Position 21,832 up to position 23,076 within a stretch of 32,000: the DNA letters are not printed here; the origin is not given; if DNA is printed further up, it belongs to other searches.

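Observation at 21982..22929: Microbial rhodopsin of the Na+/Cl- pump (NDQ/NTQ) clade with an unrecognised N-T-T motif and no helix-F proline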

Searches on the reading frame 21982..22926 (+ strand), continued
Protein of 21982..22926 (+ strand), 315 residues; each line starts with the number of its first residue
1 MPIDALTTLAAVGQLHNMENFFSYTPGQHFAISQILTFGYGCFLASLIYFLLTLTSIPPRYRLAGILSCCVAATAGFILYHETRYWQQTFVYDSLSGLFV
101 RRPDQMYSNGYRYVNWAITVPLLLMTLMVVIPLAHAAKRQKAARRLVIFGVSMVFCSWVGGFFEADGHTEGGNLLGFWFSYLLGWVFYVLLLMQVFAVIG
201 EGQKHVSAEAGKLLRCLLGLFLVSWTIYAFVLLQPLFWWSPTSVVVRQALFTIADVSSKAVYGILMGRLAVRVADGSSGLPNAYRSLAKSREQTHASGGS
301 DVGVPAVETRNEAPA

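Call 25: search_protein_representatives(protein=P0001)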
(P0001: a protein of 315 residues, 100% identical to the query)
Query: 315 residues. Proteins with E-value up to 0.001 (for the whole library): 267; up to 1e-10: 83; up to 1e-30: 17. The best 150 are listed.
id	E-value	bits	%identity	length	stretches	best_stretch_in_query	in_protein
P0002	1.5e-116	405.4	64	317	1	10-308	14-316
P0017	6.8e-68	245.6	45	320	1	12-277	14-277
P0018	1.1e-44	169.3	36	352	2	105-280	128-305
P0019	3.3e-43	164.5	34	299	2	18-176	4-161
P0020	1.2e-42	162.7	38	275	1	16-281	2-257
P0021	1.7e-40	155.6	34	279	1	13-274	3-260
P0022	1.7e-37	145.8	35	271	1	16-271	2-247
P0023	4.2e-37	144.5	34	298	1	17-279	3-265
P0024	5.1e-37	144.2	35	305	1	17-269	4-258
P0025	4.4e-36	141.1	35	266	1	30-270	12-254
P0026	4.8e-35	137.7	35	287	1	17-277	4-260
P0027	1.9e-34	135.7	35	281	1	17-275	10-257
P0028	4.3e-33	131.3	33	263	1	18-273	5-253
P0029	8.3e-33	130.4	35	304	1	17-273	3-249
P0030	9.9e-33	130.1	34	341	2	105-275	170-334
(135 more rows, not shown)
